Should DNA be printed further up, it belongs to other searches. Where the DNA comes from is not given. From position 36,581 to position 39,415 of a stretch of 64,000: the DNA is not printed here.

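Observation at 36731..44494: Diol-dehydratase-like glycyl-radical enzyme with an Arg-rich active-site loop, divergent from a sulfonate-type ABC importer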

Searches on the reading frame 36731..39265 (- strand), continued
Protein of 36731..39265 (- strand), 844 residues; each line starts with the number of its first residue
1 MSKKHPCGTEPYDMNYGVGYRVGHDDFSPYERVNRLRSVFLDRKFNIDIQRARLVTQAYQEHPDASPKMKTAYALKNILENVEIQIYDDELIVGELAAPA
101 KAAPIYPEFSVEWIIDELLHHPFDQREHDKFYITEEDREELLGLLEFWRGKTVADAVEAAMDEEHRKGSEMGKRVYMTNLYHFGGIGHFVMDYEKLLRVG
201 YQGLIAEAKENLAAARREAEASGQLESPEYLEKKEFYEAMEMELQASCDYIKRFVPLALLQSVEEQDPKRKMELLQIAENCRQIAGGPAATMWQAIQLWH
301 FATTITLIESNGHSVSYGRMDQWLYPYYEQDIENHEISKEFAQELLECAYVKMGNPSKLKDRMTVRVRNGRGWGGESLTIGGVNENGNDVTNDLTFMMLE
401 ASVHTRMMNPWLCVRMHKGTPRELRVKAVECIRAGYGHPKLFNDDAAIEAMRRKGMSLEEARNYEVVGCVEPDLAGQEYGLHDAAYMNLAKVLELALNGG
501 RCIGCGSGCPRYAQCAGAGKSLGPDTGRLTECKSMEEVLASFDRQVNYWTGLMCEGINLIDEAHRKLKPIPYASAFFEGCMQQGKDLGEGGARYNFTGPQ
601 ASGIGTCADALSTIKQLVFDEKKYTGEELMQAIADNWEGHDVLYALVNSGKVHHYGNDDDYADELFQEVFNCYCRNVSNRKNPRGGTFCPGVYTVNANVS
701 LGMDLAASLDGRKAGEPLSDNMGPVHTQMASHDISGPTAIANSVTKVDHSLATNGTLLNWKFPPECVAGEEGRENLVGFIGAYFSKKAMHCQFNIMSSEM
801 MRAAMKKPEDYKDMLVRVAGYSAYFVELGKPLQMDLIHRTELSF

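Call 44: search_protein_families(library=ncbifam, proteins=[L031:13479-14630:+, L015:7913-9025:+, L077:6355-7506:+, L031:4399-5820:+, L001:12642-14105:-, L001:10758-12212:-, L006:12724-14064:-, L031:12535-13482:+, L077:12628-13413:+, L077:10001-12454:+], max_evalue=1e-10)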
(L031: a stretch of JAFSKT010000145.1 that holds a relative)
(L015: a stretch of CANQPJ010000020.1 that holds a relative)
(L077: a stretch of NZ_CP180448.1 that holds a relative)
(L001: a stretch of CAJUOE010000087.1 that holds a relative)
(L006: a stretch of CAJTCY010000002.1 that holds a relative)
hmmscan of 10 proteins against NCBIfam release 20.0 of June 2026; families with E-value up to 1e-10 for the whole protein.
L031:13479-14630:+ (383 aa): 16 families
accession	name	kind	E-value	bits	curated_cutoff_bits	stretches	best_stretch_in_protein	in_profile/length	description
NF041833.1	Fe_ADH_ErcA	equivalog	7.8e-98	328.1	550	1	11-381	10-381/382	alcohol dehydrogenase-like regulatory protein ErcA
TIGR02638.1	lactal_redase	equivalog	1.6e-96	323.4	523.15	1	5-378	3-379/379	lactaldehyde reductase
NF007911.0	PRK10624.1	equivalog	4.7e-94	315.5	537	1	13-380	12-380/382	lactaldehyde reductase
NF053866.1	CholDhdGbsBBac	equivalog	3e-84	282.9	550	1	5-382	11-391/392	choline dehydrogenase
NF050025.1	SulfAcetaldRedSarD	equivalog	4.8e-81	272.6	700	1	11-376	10-379/385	sulfoacetaldehyde reductase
NF058672.1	4HyButDHCUPNE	equivalog_domain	1.3e-79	268.2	500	1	11-380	9-376/378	4-hydroxybutyrate dehydrogenase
NF010378.0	PRK13805.1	equivalog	9.1e-78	262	951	1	5-379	458-861/872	bifunctional acetaldehyde-CoA/alcohol dehydrogenase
NF007363.0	PRK09860.1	equivalog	2.7e-69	234.2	581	1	27-380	27-381/383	L-threonine dehydrogenase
NF011998.0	PRK15454.1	equivalog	9.6e-64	215.5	556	1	6-379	24-392/395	ethanolamine utilization ethanol dehydrogenase EutG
TIGR03405.1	Phn_Fe-ADH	equivalog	9.1e-55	185.9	423.7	1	8-357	3-344/355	iron-containing alcohol dehydrogenase PsrA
TIGR04266.1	NDMA_methanol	equivalog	1.6e-48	165.5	625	1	24-355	31-366/420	NDMA-dependent methanol dehydrogenase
NF011717.0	PRK15138.1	equivalog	3.5e-29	102.1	645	1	1-360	1-364/387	alcohol dehydrogenase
NF041822.1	daptide_DH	equivalog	2.3e-20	72.8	300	1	34-223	3-196/363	daptide-type RiPP biosynthesis dehydogenase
NF006941.0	PRK09423.1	subfamily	1.4e-17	63.6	336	1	8-233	7-213/367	glycerol dehydrogenase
NF002022.0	PRK00843.1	equivalog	1.7e-13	50.3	413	1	6-191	8-168/350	NAD(P)-dependent glycerol-1-phosphate dehydrogenase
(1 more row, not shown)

L015:7913-9025:+ (370 aa): 11 families
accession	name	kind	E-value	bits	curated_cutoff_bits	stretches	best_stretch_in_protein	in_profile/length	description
NF041833.1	Fe_ADH_ErcA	equivalog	2e-38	132.5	550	1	78-369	88-381/382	alcohol dehydrogenase-like regulatory protein ErcA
NF050025.1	SulfAcetaldRedSarD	equivalog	1.1e-36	126.6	700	1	59-365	68-380/385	sulfoacetaldehyde reductase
NF010378.0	PRK13805.1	equivalog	4.4e-34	117.5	951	1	59-285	522-761/872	bifunctional acetaldehyde-CoA/alcohol dehydrogenase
NF011998.0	PRK15454.1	equivalog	5e-34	117.7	556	1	65-367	94-392/395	ethanolamine utilization ethanol dehydrogenase EutG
TIGR03405.1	Phn_Fe-ADH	equivalog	7.5e-34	117.1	423.7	1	77-344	80-345/355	iron-containing alcohol dehydrogenase PsrA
NF007911.0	PRK10624.1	equivalog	2.6e-31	108.9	537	1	67-368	76-380/382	lactaldehyde reductase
TIGR02638.1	lactal_redase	equivalog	1.4e-30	106.4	523.15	1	64-366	72-379/379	lactaldehyde reductase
NF058672.1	4HyButDHCUPNE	equivalog_domain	5.5e-28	98.2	500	1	60-367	66-375/378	4-hydroxybutyrate dehydrogenase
NF053866.1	CholDhdGbsBBac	equivalog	7.7e-27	93.9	550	1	60-370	76-391/392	choline dehydrogenase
NF007363.0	PRK09860.1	equivalog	1.5e-22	80.3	581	1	77-368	88-381/383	L-threonine dehydrogenase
NF041822.1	daptide_DH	equivalog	2e-15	56.6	300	1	61-187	39-172/363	daptide-type RiPP biosynthesis dehydogenase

L077:6355-7506:+ (383 aa): 14 families
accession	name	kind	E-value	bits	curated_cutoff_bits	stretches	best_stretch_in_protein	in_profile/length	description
NF041833.1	Fe_ADH_ErcA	equivalog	2.7e-101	339.4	550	1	14-383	12-382/382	alcohol dehydrogenase-like regulatory protein ErcA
TIGR02638.1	lactal_redase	equivalog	4.2e-96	322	523.15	1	5-379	2-379/379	lactaldehyde reductase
NF007911.0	PRK10624.1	equivalog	3.8e-92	309.2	537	1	15-382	13-381/382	lactaldehyde reductase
NF053866.1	CholDhdGbsBBac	equivalog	3e-83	279.6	550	1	2-383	7-391/392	choline dehydrogenase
NF050025.1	SulfAcetaldRedSarD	equivalog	9.5e-79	265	700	1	5-381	3-383/385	sulfoacetaldehyde reductase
NF058672.1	4HyButDHCUPNE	equivalog_domain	1.9e-78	264.3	500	1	12-382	9-377/378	4-hydroxybutyrate dehydrogenase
NF010378.0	PRK13805.1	equivalog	3.2e-75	253.6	951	1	6-382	458-863/872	bifunctional acetaldehyde-CoA/alcohol dehydrogenase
NF007363.0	PRK09860.1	equivalog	4.7e-73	246.5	581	1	2-382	1-382/383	L-threonine dehydrogenase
NF011998.0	PRK15454.1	equivalog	6e-66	222.8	556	1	6-382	23-394/395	ethanolamine utilization ethanol dehydrogenase EutG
TIGR03405.1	Phn_Fe-ADH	equivalog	1.8e-51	175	423.7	1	9-297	3-292/355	iron-containing alcohol dehydrogenase PsrA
TIGR04266.1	NDMA_methanol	equivalog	3.4e-45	154.6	625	1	32-347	38-358/420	NDMA-dependent methanol dehydrogenase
NF011717.0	PRK15138.1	equivalog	3.5e-25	88.9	645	1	2-363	1-366/387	alcohol dehydrogenase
NF041822.1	daptide_DH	equivalog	7.5e-18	64.5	300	1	34-224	2-196/363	daptide-type RiPP biosynthesis dehydogenase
NF006941.0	PRK09423.1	subfamily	9.7e-13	47.7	336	1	7-209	5-185/367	glycerol dehydrogenase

L031:4399-5820:+ (473 aa): 40 families (the best 25 are shown)
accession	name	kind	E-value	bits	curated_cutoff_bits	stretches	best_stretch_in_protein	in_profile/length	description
NF040648.1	lactal_redase_Meth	equivalog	1.1e-123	413.6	650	1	3-472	1-462/463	lactaldehyde dehydrogenase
TIGR01780.1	SSADH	subfamily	6.6e-110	368.1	646.35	1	20-468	1-448/448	succinate-semialdehyde dehydrogenase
NF010000.0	PRK13473.1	subfamily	1.7e-103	346.8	615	1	2-472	4-472/475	aminobutyraldehyde dehydrogenase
NF009725.0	PRK13252.1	equivalog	6.8e-103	344.7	593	1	3-472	9-479/488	betaine-aldehyde dehydrogenase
TIGR01804.1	BADH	equivalog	2.2e-102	342.9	668.6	1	5-468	2-467/467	betaine-aldehyde dehydrogenase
NF007497.0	PRK10090.1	equivalog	7.8e-100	334.9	500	1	2-470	8-475/480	aldehyde dehydrogenase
NF006916.0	PRK09407.1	equivalog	5.9e-99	332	521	1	11-454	29-474/526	succinic semialdehyde dehydrogenase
TIGR02299.1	HpaE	equivalog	2.9e-98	329.6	638.35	1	2-472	2-476/488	5-carboxymethyl-2-hydroxymuconate semialdehyde dehydrogenase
NF040792.1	glyc_ald_dh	equivalog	6.5e-97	325.5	760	1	1-472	1-473/488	D-glyceraldehyde dehydrogenase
NF006915.0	PRK09406.1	equivalog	1.1e-94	317.9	730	1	21-470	6-454/457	NADP-dependent succinic semialdehyde dehydrogenase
NF045736.1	PaDhStyDRhodo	equivalog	6.4e-94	315.2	800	1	3-472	5-477/479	phenylacetaldehyde dehydrogenase StyD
NF008415.0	PRK11241.1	equivalog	4.3e-93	312.6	828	1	3-472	13-480/482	NADP-dependent succinate-semialdehyde dehydrogenase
NF040869.1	G3PDH_Arch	equivalog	3.4e-91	306.4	780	1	12-471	29-490/502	NADP-dependent glyceraldehyde-3-phosphate dehydrogenase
NF047626.1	SulfactDhSafD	equivalog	1.4e-89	301.3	700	1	19-471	4-453/454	sulfoacetaldehyde dehydrogenase SafD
NF045735.1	PaDhStyDPseudo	equivalog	5.5e-89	299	850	1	2-472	4-481/483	phenylacetaldehyde dehydrogenase StyD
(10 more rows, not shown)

L001:12642-14105:- (487 aa): 42 families (the best 25 are shown)
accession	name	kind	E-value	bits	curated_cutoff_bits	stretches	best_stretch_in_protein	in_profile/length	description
NF040648.1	lactal_redase_Meth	equivalog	1.2e-137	459.8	650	1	12-481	2-462/463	lactaldehyde dehydrogenase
TIGR01780.1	SSADH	subfamily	4.4e-117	391.7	646.35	1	28-477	1-448/448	succinate-semialdehyde dehydrogenase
NF010000.0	PRK13473.1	subfamily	1.3e-114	383.5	615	1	10-482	4-473/475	aminobutyraldehyde dehydrogenase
TIGR01804.1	BADH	equivalog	1.9e-114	382.7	668.6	1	13-477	2-467/467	betaine-aldehyde dehydrogenase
NF045735.1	PaDhStyDPseudo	equivalog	2e-112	376.3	850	1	9-481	3-481/483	phenylacetaldehyde dehydrogenase StyD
NF009725.0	PRK13252.1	equivalog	9.6e-110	367.3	593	1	10-481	8-479/488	betaine-aldehyde dehydrogenase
NF006916.0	PRK09407.1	equivalog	1e-108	364.3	521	1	19-485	29-496/526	succinic semialdehyde dehydrogenase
NF047626.1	SulfactDhSafD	equivalog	2.9e-108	362.8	700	1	27-479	4-452/454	sulfoacetaldehyde dehydrogenase SafD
NF007497.0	PRK10090.1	equivalog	4.2e-108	362.2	500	1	9-480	7-476/480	aldehyde dehydrogenase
TIGR02299.1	HpaE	equivalog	1.3e-107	360.4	638.35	1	10-482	2-477/488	5-carboxymethyl-2-hydroxymuconate semialdehyde dehydrogenase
TIGR03250.1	PhnAcAld_DH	equivalog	2.9e-103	346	635.65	1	20-481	13-470/472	phosphonoacetaldehyde dehydrogenase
NF045736.1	PaDhStyDRhodo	equivalog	6.9e-103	344.7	800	1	10-479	4-475/479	phenylacetaldehyde dehydrogenase StyD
NF008415.0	PRK11241.1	equivalog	3e-102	342.8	828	1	10-480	12-479/482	NADP-dependent succinate-semialdehyde dehydrogenase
TIGR03216.1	OH_muco_semi_DH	equivalog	3.3e-102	342.6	693.25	1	12-482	4-480/481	2-hydroxymuconic semialdehyde dehydrogenase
NF042993.1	AlphKGSA_gudD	equivalog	6.7e-101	338.4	770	1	12-482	7-481/481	alpha-ketoglutaric semialdehyde dehydrogenase GucD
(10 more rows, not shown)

L001:10758-12212:- (484 aa): 90 families (the best 25 are shown)
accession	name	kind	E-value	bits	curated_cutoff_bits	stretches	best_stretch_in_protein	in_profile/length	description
NF004837.0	PRK06187.1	subfamily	8.5e-67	225.6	476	2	111-473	150-519/531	long-chain-fatty-acid--CoA ligase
TIGR01923.1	menE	equivalog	8.1e-57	193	330.15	1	29-472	1-442/442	o-succinylbenzoate--CoA ligase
NF002966.0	PRK03640.1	equivalog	1.1e-54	185.8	556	1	15-475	15-479/483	o-succinylbenzoate--CoA ligase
NF006182.0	PRK08316.1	subfamily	4.6e-51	173.9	663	2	128-472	168-513/523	fatty acyl-CoA synthetase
NF052269.1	Staph_lig_FadD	equivalog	1.1e-50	172.4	650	1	131-473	150-490/499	long-chain-fatty-acid--CoA ligase FadD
NF006181.0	PRK08314.1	subfamily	3.9e-49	167.4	705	1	130-478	203-556/563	long-chain-fatty-acid--CoA ligase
NF005797.0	PRK07638.1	equivalog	1.4e-43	149.1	518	1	139-472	151-475/487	acyl-CoA synthetase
NF009071.0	PRK12406.1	subfamily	3.1e-42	144.7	701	1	125-472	147-498/510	acyl-CoA synthetase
NF053567.1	HBDA_AROS1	equivalog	3.8e-42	144.3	1000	1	113-469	153-512/523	3-hydroxybenzoate--CoA ligase HbdA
TIGR03098.1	ligase_PEP_1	hypoth_equivalog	2.3e-41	141.8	592.35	1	131-473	163-515/517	acyl-CoA ligase (AMP-forming), exosortase A system-associated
NF005801.1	PRK07656.1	equivalog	2.8e-41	141.7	657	1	129-472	162-499/500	FadD3 family acyl-CoA ligase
NF004114.0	PRK05605.1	equivalog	6.6e-40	137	766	1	125-472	215-565/575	long-chain-fatty-acid--CoA ligase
NF052580.1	Str24CoAsynCasG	equivalog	2.1e-39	135.3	750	1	131-473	188-547/548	steroid-24-oyl-CoA synthetase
NF004814.0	PRK06164.1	equivalog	1.1e-38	133.2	677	1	131-465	181-516/540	acyl-CoA synthetase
NF005463.0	PRK07059.1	subfamily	2.2e-38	132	869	1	181-473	263-553/557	long-chain-fatty-acid--CoA ligase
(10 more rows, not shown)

L006:12724-14064:- (446 aa): 4 families
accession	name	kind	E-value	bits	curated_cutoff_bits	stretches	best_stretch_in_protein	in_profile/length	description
TIGR03948.1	butyr_acet_CoA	equivalog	8.5e-279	924.6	674.8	1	2-446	1-445/445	butyryl-CoA:acetate CoA-transferase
TIGR03458.1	YgfH_subfam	subfamily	1.2e-29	103.3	658.7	1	215-434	253-458/489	succinate CoA transferase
NF053666.1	BtrAceCoATfers1341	equivalog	4.1e-27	95.2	740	1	203-432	234-456/492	butyryl-CoA:acetate CoA transferase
NF053853.1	ScActCoATferScpC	equivalog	5.9e-23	81.3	500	1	215-433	257-461/493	succinyl-CoA:acetate CoA-transferase ScpC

L031:12535-13482:+ (315 aa): 32 families (the best 25 are shown)
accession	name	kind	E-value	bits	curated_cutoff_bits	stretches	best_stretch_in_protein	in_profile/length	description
NF008416.0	PRK11242.1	equivalog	1.3e-28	100.2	277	1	5-180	5-180/300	transcriptional regulator CynR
TIGR03339.1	phn_lysR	subfamily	6.3e-28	97.8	341.1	1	11-178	7-171/279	aminoethylphosphonate catabolism associated LysR family transcriptional regulator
NF047520.1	trans_act_CidR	equivalog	1e-27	97.1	415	1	1-309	1-289/292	cidABC operon transcriptional activator CidR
NF045775.1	acetoin_reg_AlsR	exception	5.8e-27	94.9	430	1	3-309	3-289/290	acetoin biosynthesis transcriptional regulator AlsR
NF040786.1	LysR_Sec_metab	equivalog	1.7e-25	89.7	250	1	1-308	1-294/298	selenium metabolism-associated LysR family transcriptional regulator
NF058504.1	TransRegCcpCBac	equivalog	3.3e-21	76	400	1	2-126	2-126/287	transcriptional regulator CcpC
NF053705.1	TransRegGltCGpos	equivalog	4e-21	75.5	350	1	1-266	1-248/300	glutamate biosynthesis transcriptional regulator GltC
NF007385.0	PRK09906.1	equivalog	8.1e-20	71.1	356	1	6-308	6-287/296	DNA-binding transcriptional regulator HcaR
TIGR02424.1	TF_pcaQ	equivalog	1.2e-19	70.3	303.8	1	12-178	14-182/300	pca operon transcription factor PcaQ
NF008239.0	PRK11013.1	equivalog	1.2e-18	67.2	288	1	6-259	9-243/309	LysR family transcriptional regulator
NF009327.0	PRK12684.1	subfamily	7.6e-18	64.8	402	1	6-176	6-179/313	CysB family HTH-type transcriptional regulator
NF007439.0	PRK09986.1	equivalog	1.5e-17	63.9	290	1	6-309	12-295/296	LysR family transcriptional regulator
NF008722.0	PRK11716.1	equivalog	3.9e-17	62.2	246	1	1-181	1-183/293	HTH-type transcriptional activator IlvY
NF002964.0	PRK03635.1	subfamily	1.1e-16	60.7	197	1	1-114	3-114/297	ArgP/LysG family DNA-binding transcriptional regulator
NF040888.1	trans_reg_YafC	equivalog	1.5e-16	60.2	470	1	4-125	6-127/293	DNA-binding transcriptional regulator YafC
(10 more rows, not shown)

L077:12628-13413:+ (261 aa): 0 families

L077:10001-12454:+ (818 aa): 10 families
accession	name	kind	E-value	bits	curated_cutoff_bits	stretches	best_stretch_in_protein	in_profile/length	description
NF048009.1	SfplDhtHpfGKleb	equivalog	0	1727.3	1000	1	1-818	2-824/824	(2S)-3-sulfopropanediol dehydratase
TIGR01774.1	PFL2-3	subfamily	2e-207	691.1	678.2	1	26-816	5-784/786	formate C-acetyltransferase/glycerol dehydratase family glycyl radical enzyme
NF007437.0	PRK09983.1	equivalog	4.8e-170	567.3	1109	1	26-815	4-762/765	formate C-acetyltransferase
NF043068.1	glycl_HYPD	equivalog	7.2e-164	546.9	1100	1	26-817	3-783/784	trans-4-hydroxy-L-proline dehydratase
TIGR04394.1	choline_CutC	equivalog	4.4e-158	528.2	1050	1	25-816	3-786/789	choline trimethylamine-lyase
NF048011.1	SfplDhtHpsGDes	equivalog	1.9e-146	489.6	1000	1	25-815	24-818/821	(2S)-3-sulfopropanediol dehydratase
NF033718.1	indole_decarb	equivalog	3.3e-116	389.5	1100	1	26-816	34-866/868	indoleacetate decarboxylase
NF033715.1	glycyl_HPDL_Lrg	equivalog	2.3e-102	343.4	1150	2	124-611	166-678/901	4-hydroxyphenylacetate decarboxylase large subunit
TIGR01255.1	pyr_form_ly_1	equivalog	6.1e-31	107.6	994.2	1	259-814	216-739/744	formate C-acetyltransferase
NF038360.1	rad_fix_GrcA3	exception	5.5e-14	52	158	1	748-814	7-73/78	autonomous glycyl radical cofactor GrcA3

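Call 67: predict_structure(alignment_id=A1)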
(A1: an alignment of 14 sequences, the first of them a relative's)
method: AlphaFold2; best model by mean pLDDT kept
length: 844 residues; sequences in the alignment: 14
mean_pLDDT: 60.4   pTM: 0.62
mean pLDDT of the five models: 60.4, 59.9, 58.0, 56.0, 47.5
residues with pLDDT >= 90: 67; 70-90: 260; 50-70: 243; < 50: 274
segments of 3 or more residues with pLDDT < 50: 1-30, 126-130, 171-183, 314-319, 348-412, 435-438, 453-457, 463-484, 507-514, 588-602, 648-658, 694-696, 705-745, 754-761, 815-844
pLDDT, mean of each block of 10 residues (from residue 1): 24 25 37 55 63 89 88 89 72 52 68 74 48 75 88 80 65 42 53 76 91 93 90 88 91 90 87 87 88 77 74 48 62 65 52 36 27 29 39 34 29 58 64 53 63 49 40 29 56 82 57 54 83 90 88 76 70 58 61 31 61 81 81 67 52 41 74 81 67 53 42 31 28 33 49 45 62 73 64 53 59 41 25 30 23
secondary structure, 60 per line:
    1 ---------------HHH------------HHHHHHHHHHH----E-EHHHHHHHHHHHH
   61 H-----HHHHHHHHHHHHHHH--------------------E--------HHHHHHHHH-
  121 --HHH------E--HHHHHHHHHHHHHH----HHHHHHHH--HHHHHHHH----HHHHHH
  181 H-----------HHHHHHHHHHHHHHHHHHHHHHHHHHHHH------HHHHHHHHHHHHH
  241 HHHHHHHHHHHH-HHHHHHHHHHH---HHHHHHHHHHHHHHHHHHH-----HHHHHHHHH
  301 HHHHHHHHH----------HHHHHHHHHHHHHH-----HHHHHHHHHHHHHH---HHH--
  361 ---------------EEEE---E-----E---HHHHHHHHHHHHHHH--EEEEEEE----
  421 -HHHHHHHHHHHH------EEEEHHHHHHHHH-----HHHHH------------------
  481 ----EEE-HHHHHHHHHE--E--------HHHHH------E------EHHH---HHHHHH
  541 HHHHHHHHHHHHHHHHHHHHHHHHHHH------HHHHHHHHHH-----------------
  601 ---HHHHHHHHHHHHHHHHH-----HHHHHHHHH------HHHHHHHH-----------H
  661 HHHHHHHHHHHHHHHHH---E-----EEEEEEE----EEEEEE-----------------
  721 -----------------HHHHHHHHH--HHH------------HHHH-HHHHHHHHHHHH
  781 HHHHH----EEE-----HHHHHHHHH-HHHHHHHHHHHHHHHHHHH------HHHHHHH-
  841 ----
elements in order (helices of 4 or more, strands of 3 or more residues): H31-41 H49-61 H67-81 H111-119 H135-148 H153-160 H163-170 H175-181 H193-221 H228-252 H254-264 H268-286 H292-309 H320-333 H339-352 E376-379 H393-407 E410-416 H422-433 E440-443 H444-452 H458-462 E485-487 H489-497 H510-514 H535-567 H574-583 H604-620 H626-634 H641-648 H660-677 E687-693 E698-703 H738-746 H764-767 H769-785 E790-792 H798-806 H808-826 H833-839
